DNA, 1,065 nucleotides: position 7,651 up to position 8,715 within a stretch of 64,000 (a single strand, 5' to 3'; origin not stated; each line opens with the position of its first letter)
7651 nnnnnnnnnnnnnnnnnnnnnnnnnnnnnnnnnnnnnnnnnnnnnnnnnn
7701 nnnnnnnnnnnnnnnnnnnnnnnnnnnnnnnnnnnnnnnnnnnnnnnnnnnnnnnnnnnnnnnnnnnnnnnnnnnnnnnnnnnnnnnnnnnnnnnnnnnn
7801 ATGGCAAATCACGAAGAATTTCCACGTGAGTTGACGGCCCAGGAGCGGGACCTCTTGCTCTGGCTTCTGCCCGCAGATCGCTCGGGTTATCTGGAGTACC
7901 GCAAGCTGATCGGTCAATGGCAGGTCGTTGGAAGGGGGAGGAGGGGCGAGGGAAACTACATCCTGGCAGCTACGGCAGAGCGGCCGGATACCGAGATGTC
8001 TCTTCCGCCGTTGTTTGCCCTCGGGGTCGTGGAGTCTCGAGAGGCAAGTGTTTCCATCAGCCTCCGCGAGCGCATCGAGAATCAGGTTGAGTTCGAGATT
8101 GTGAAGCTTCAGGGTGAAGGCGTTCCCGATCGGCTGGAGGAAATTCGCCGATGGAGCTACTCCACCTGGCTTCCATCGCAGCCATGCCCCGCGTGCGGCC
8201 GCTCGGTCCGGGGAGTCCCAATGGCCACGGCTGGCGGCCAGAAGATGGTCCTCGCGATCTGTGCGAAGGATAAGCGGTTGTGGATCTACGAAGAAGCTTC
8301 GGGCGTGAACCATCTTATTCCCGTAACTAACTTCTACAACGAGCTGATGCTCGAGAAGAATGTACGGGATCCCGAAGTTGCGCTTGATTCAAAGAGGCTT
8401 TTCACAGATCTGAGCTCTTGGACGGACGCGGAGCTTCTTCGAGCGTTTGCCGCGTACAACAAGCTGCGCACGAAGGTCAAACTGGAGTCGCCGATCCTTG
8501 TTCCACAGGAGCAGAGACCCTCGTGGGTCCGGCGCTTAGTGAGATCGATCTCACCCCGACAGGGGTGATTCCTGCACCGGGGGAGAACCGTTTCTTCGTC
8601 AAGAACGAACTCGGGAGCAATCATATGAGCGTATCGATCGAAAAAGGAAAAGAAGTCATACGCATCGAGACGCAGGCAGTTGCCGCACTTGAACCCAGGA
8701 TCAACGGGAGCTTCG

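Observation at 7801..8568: Unknown 256-aa CxxC protein inserted inside the otherwise canonical kdsA-kdsC-[X]-kdsD-lptC-lptA-lptB cluster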

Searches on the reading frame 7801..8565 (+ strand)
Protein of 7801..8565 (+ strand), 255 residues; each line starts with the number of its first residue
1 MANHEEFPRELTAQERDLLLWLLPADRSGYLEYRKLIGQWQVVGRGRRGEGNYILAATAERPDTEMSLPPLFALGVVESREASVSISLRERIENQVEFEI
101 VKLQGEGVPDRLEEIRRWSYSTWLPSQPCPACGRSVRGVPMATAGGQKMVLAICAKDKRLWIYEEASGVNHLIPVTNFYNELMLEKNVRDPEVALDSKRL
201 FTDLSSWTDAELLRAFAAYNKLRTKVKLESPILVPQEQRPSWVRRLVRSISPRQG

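Call 5: search_protein_families(library=pfam, proteins=[window:7801-8565:+], max_evalue=0.01)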
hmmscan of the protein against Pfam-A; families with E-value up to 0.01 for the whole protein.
window:7801-8565:+ (255 aa): 0 families

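Call 6: search_protein_families(library=ncbifam, proteins=[window:7801-8565:+], max_evalue=1)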
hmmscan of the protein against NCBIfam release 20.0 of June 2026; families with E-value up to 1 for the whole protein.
window:7801-8565:+ (255 aa): 0 families

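Call 7: find_homologous_proteins(query=window:7801-8565:+, max_evalue=0.001)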
Query window:7801-8565:+ (255 aa): 213 proteins with E <= 0.001 among 1237 candidates; the best 120 are listed.
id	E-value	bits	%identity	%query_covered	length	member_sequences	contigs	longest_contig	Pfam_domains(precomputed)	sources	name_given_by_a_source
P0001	1.9e-160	550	96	100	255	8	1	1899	-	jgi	jgi:hypothetical protein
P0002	1.0e-133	462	80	100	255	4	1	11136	-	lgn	-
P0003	7.5e-133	459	78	100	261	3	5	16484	-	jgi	jgi:hypothetical protein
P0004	5.2e-126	437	74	100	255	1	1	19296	-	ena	-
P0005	1.2e-119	416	79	93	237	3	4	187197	-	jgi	jgi:hypothetical protein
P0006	8.8e-106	371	64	98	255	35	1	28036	-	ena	-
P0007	4.5e-105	368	63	98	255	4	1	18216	-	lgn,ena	-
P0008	1.3e-98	347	61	98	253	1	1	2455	-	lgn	-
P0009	2.2e-96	340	60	99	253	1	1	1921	-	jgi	jgi:hypothetical protein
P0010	2.1e-95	337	57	100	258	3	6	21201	-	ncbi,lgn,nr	ncbi:MAG: hypothetical protein FJ217_06495 [Ignavibacteria bacterium]|nr:hypothetical protein [Ignav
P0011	4.7e-94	332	58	99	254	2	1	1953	-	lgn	-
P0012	1.3e-93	331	56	100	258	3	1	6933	-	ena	-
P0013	2.0e-93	330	58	97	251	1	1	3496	-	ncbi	-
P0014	3.1e-92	326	58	99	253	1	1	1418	-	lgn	-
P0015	4.6e-92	326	56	98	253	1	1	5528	-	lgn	-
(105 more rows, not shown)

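Call 8: search_solved_structures(query=window:7801-8565:+, max_evalue=10)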
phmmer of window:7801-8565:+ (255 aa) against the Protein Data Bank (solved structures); distinct sequences matched with E-value up to 10: 5.
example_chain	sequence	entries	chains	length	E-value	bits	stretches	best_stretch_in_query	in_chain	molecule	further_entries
4raf_A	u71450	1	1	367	1.3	11.4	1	88-129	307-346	Protein phosphatase 1A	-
4rag_A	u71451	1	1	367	1.3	11.4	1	88-129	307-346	Protein phosphatase 1A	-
4ra2_A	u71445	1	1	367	1.3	11.4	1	88-129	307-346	Protein phosphatase 1A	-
1a6q_A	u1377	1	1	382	1.4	11.4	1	88-129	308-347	PHOSPHATASE 2C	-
3fxj_A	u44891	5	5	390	1.4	11.3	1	88-129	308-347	Protein phosphatase 1A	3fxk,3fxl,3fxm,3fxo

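Call 9: search_protein_families(library=phrogs, proteins=[window:7801-8565:+], max_evalue=1)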
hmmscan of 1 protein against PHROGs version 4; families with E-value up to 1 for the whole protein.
window:7801-8565:+ (255 aa): 0 families

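Call 12: find_related_loci(query=A1, collection=genome_contigs, flank=6000)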
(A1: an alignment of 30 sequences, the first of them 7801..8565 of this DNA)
Query A1 (255 aa) in genome_contigs; peptide patterns used: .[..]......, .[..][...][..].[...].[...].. (x = any residue, [..] = any of these).
132 stretches matched a pattern; 104 encode a relative of the query (tblastn E <= 1e-3); the best 80 are kept; 80 distinct loci.
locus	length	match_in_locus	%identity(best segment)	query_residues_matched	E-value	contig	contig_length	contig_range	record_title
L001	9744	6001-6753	64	1-251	9e-111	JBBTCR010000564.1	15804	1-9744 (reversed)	MAG: Bacteroidota bacterium isolate H43-bin226_1 H43_bin226_1_000000000564, whole genome shotgun sequence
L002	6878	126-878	61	1-251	6e-109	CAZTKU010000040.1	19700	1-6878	MAG TPA_asm: uncultured Ignavibacteriaceae bacterium isolate binchicken_co119_451 genome assembly, contig: NODE_3282_len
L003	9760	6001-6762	56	1-254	1e-99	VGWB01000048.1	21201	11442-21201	MAG: Ignavibacteria bacterium isolate M_DeepCast_400m_m2_062 M_DeepCast_400m_m2_062_Ga0194112_10003712, whole genome sho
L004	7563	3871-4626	56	1-252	7e-98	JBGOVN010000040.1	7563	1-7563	MAG: Bacteroidota bacterium isolate OBJ_0618_7090110_114 k141_5943687_length_7563_cov_84.0000, whole genome shotgun sequ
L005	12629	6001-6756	59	1-252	5e-97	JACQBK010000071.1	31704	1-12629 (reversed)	MAG: Ignavibacteriales bacterium isolate NC_groundwater_940_Pr1_S-0.2um_46_57 Montesol18-Sp2_coassembly_scaffold_428442,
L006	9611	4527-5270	57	2-250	8e-95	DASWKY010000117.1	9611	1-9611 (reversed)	MAG TPA_asm: Bacteroidota bacterium isolate SMAG_U2934 k141_863280, whole genome shotgun sequence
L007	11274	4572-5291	59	1-241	2e-92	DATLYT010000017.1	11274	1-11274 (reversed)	MAG TPA_asm: Bacteroidota bacterium isolate SMAG_U13279 k141_318454, whole genome shotgun sequence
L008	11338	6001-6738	57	1-246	1e-91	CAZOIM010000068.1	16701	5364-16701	MAG TPA_asm: uncultured Ignavibacteriaceae bacterium isolate binchicken_co241_296 genome assembly, contig: NODE_3331_len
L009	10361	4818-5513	57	5-236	1e-90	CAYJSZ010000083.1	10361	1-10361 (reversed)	MAG TPA_asm: uncultured Ignavibacteriaceae bacterium isolate ERP125453_co1_265 genome assembly, contig: NODE_7501_length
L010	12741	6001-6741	53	5-252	2e-88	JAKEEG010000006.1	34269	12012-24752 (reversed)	MAG: Ignavibacteriae bacterium isolate PMV_1.22 PMV_1.22.k101_69323, whole genome shotgun sequence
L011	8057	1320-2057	55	1-246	8e-88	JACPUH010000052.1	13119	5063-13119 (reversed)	MAG: Ignavibacteriales bacterium isolate NC_groundwater_753_Ag_S-0.1um_55_13 JBCH_GD18_4_SO1_S176_scaffold_442456, whole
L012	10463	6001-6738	53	1-246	6e-87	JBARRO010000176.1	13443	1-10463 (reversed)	MAG: Bacteroidota bacterium isolate MFD13499_ilm_asm_bin40 k127_417536, whole genome shotgun sequence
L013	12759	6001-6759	53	1-254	2e-86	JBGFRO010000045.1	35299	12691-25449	MAG: Bacteroidota bacterium isolate BA1A45.2019.Bin.33 NODE_1404_length_35299_cov_12.766019, whole genome shotgun sequen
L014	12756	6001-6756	52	1-253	2e-86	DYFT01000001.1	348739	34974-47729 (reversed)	MAG TPA_asm: Ignavibacterium album isolate BE2011_53_18 Afr_mines_BE2011_3_length_348739_cov_7_590870, whole genome shot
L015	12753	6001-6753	52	1-251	4e-86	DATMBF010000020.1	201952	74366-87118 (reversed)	MAG TPA_asm: Bacteroidota bacterium isolate SMAG_U13346 k141_49456, whole genome shotgun sequence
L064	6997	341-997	45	6-228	9e-62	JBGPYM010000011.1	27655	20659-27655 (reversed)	MAG: Bacteroidota bacterium isolate OBJ1_062018_090_13 k141_56850_length_27655_cov_10.0000, whole genome shotgun sequenc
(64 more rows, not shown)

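Call 22: search_protein_representatives(alignment_id=A1)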
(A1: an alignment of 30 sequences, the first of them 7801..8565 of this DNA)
Query: 30 sequences, 255 profile positions. Proteins with E-value up to 0.001 (for the whole library): 174; up to 1e-10: 147; up to 1e-30: 93. The best 150 are listed.
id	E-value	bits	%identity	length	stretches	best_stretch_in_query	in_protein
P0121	5.3e-112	389.2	-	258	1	4-252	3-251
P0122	1.3e-100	351.9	-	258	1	2-251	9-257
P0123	7.3e-99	346.2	-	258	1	3-251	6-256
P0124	1.7e-85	302.4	-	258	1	6-241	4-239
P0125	2.0e-85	302.2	-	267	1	6-246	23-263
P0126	1.1e-83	296.5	-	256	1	4-251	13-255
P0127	1.5e-83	296.0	-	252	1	1-246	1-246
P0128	9.4e-83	293.4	-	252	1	1-251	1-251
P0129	5.6e-82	290.9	-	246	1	1-253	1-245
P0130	1.8e-80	285.9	-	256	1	3-254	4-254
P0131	3.8e-78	278.3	-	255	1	4-231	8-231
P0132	6.5e-78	277.5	-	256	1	1-250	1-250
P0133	1.3e-77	276.5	-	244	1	8-252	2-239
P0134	3.8e-77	275.0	-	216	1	40-240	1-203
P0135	9.1e-77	273.8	-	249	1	10-250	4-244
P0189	4.0e-41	157.0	-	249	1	10-248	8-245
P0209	8.5e-33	129.7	-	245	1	6-236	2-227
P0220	7.5e-28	113.5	-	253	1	7-233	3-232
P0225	6.6e-26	107.1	-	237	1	5-245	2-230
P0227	2.2e-25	105.4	-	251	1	5-235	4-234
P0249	2.0e-17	79.3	-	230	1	10-245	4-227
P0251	1.1e-16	77.0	-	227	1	10-250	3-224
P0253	2.0e-16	76.1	-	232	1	10-246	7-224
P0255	4.7e-16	74.8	-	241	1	5-216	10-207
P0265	6.4e-12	61.3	-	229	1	10-238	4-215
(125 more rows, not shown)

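Call 23: predict_structure(alignment_id=A1)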
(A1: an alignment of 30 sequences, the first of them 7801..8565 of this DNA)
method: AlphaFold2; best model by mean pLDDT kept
length: 255 residues; sequences in the alignment: 30
mean_pLDDT: 89.9   pTM: 0.84
mean pLDDT of the five models: 89.9, 89.8, 89.7, 88.7, 88.5
residues with pLDDT >= 90: 187; 70-90: 42; 50-70: 19; < 50: 7
segments of 3 or more residues with pLDDT < 50: 251-255
pLDDT, mean of each block of 10 residues (from residue 1): 77 96 98 97 91 94 90 95 94 95 76 91 98 98 97 98 98 95 91 90 95 96 91 76 54 46
secondary structure, 60 per line:
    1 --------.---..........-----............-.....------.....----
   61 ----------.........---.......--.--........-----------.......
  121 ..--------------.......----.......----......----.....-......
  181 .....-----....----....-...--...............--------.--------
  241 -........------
elements in order: H13-22 H28-39 E41-45 E52-56 E71-79 E83-89 E95-102 E114-119 E137-143 E148-154 E159-164 E169-173 H175-185 H191-194 H199-202 H209-223 H242-249

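Call 30: fold_search(model_id=the predicted structure, library=pdb)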
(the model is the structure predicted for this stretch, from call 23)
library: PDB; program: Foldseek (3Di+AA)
matches with E <= 10: 1058; with E <= 0.001: 0
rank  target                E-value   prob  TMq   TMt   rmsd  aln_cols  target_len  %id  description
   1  9io5_B                6.7e-02  0.20  0.14  0.07  22.7       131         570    8  Cryo-EM structure of G1-ATPase dimer from Mycoplasma mobile gliding machinery (released 2025-03-12)
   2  9io5_I                7.6e-02  0.18  0.13  0.07  21.9       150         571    7  Cryo-EM structure of G1-ATPase dimer from Mycoplasma mobile gliding machinery (released 2025-03-12)
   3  6q45_L                8.5e-02  0.54  0.14  0.08   7.5        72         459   14  F1-ATPase from Fusobacterium nucleatum (released 2019-07-10)
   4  7tjs_D                9.6e-02  0.28  0.13  0.08  12.1       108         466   11  Yeast ATP synthase F1 region State 1-3catalytic beta_tight closed without exogenous ATP (released 2022-04-20)
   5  6fpt_A                9.6e-02  0.12  0.12  0.09  15.6       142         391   14  Crystal structure of Danio rerio Lin41 filamin-NHL domains (released 2018-05-09)
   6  3fgb_B                9.6e-02  0.08  0.12  0.09  13.8       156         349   13  Crystal structure of the Q89ZH8_BACTN protein from Bacteroides thetaiotaomicron. Northeast Structural Genomics Consort (released 2008-12-23)
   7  2hld_W                1.0e-01  0.33  0.13  0.08  10.4        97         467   11  Crystal structure of yeast mitochondrial F1-ATPase (released 2006-11-28)
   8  6tdu_AA               1.1e-01  0.54  0.14  0.07   8.5        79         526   13  Cryo-EM structure of Euglena gracilis mitochondrial ATP synthase, full dimer, rotational states 1 (released 2019-11-27)
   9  6q45_F                1.1e-01  0.47  0.14  0.08   7.4        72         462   14  F1-ATPase from Fusobacterium nucleatum (released 2019-07-10)
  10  6tdz_A                1.1e-01  0.38  0.14  0.08   8.5        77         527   12  Cryo-EM structure of Euglena gracilis mitochondrial ATP synthase, OSCP/F1/c-ring, rotational state 2 (released 2019-11-27)
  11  9io5_J                1.2e-01  0.38  0.13  0.07   9.0        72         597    7  Cryo-EM structure of G1-ATPase dimer from Mycoplasma mobile gliding machinery (released 2025-03-12)
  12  6q45_D                1.3e-01  0.47  0.14  0.08   7.5        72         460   14  F1-ATPase from Fusobacterium nucleatum (released 2019-07-10)
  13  7md2_D                1.3e-01  0.41  0.14  0.09  10.8        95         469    6  The F1 region of ammocidin-bound Saccharomyces cerevisiae ATP synthase (released 2021-08-11)
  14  5cdf_E                1.4e-01  0.25  0.12  0.08   7.9        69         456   13  Structure at 2.3 A of the alpha/beta monomer of the F-ATPase from Paracoccus denitrificans (released 2015-10-07)
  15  8sub_M                1.4e-01  0.18  0.16  0.09  11.3       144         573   10  E. coli SIR2-HerA complex (dodecamer SIR2 pentamer HerA) (released 2023-12-27)
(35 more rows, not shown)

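Call 31: find_encoding_contigs(protein=P0249, flank=8000, max_places=3)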
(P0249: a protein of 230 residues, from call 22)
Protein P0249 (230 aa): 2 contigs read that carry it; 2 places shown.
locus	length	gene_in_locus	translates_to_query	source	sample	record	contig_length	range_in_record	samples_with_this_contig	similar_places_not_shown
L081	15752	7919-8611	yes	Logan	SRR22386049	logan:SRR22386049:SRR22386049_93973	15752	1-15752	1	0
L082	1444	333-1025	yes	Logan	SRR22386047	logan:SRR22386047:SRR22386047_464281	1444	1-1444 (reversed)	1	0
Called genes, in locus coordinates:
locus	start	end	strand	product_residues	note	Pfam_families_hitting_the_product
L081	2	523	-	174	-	?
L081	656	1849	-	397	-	PF00202:Aminotran_3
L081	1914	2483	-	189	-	PF01121:CoaE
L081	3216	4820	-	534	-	PF14344:DUF4397 (faint)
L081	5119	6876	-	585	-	PF14344:DUF4397 (faint)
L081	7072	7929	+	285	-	PF00793:DAHP_synth_1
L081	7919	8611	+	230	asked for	-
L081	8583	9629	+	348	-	PF01380:SIS, PF00571:CBS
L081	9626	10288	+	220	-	PF06835:LptC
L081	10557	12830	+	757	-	PF00580:UvrD-helicase, PF13245:AAA_19, PF13604:AAA_30 (faint), PF13361:UvrD_C, PF13538:UvrD_C_2 (weak), PF21196:PcrA_UvrD_tudor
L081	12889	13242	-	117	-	PF13366:PDDEXK_3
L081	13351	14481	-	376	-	PF01075:Glyco_transf_9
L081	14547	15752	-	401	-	?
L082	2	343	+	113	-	?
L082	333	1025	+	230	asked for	-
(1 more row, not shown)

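Call 33: find_encoding_contigs(protein=P0251, flank=8000, max_places=2)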
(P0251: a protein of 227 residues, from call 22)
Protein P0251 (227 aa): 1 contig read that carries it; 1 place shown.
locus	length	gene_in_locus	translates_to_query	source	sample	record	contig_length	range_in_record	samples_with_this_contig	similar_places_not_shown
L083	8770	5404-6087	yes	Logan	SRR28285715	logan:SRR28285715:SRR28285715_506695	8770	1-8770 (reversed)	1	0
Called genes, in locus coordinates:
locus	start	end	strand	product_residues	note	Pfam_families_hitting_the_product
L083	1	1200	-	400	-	?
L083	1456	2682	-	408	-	PF07690:MFS_1, PF12832:MFS_1_like (weak), PF07690:MFS_1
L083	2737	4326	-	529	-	PF14344:DUF4397 (weak)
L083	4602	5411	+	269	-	PF00793:DAHP_synth_1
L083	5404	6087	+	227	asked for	-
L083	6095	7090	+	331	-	PF01380:SIS, PF00571:CBS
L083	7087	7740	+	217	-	PF06835:LptC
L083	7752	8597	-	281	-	-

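Call 34: find_encoding_contigs(protein=P0255, flank=8000, max_places=2)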
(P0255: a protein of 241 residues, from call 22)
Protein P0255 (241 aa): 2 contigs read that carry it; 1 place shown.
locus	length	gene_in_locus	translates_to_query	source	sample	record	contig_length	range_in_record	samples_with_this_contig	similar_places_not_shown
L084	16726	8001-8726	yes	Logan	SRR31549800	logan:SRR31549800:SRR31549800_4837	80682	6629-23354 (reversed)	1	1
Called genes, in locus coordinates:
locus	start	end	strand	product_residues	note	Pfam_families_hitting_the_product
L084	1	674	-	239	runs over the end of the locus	PF00535:Glycos_transf_2, PF13641:Glyco_tranf_2_3 (weak)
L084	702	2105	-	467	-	PF13727:CoA_binding_3, PF02397:Bac_transf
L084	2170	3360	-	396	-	PF01266:DAO, PF13738:Pyr_redox_3 (faint)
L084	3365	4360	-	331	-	PF00535:Glycos_transf_2, PF10111:Glyco_tranf_2_2 (faint), PF13641:Glyco_tranf_2_3, PF13632:Glyco_trans_2_3, PF13506:Glyco_transf_21 (weak)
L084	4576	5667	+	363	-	PF01757:Acyl_transf_3, PF07786:HGSNAT_cat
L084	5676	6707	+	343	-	PF05496:RuvB_N, PF20720:nSTAND3 (weak), PF00004:AAA, PF07728:AAA_5 (weak), PF17864:AAA_lid_4, PF05491:WHD_RuvB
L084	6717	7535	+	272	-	PF00793:DAHP_synth_1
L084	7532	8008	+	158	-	PF13419:HAD_2 (faint), PF00702:Hydrolase (weak), PF08282:Hydrolase_3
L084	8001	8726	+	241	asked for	-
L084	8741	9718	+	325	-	PF01380:SIS, PF00571:CBS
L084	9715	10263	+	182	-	PF06835:LptC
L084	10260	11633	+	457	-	PF03968:LptD_N (faint), PF13100:OstA_2, PF06835:LptC (weak)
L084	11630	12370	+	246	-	PF00005:ABC_tran, PF13304:AAA_21 (faint)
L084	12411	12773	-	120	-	-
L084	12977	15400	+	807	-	PF13620:CarboxypepD_reg, PF13715:CarbopepD_reg_2, PF07715:Plug, PF00593:TonB_dep_Rec_b-barrel, PF14905:OMP_b-brl_3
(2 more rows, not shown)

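Call 35: find_encoding_contigs(protein=P0225, flank=8000, max_places=2)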
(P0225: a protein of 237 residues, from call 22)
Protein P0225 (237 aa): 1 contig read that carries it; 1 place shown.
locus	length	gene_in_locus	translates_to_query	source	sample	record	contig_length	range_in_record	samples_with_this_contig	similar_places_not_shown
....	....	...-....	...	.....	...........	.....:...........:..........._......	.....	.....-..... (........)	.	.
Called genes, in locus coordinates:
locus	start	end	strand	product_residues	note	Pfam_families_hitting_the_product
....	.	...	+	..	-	?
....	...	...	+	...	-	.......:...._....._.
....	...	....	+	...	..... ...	-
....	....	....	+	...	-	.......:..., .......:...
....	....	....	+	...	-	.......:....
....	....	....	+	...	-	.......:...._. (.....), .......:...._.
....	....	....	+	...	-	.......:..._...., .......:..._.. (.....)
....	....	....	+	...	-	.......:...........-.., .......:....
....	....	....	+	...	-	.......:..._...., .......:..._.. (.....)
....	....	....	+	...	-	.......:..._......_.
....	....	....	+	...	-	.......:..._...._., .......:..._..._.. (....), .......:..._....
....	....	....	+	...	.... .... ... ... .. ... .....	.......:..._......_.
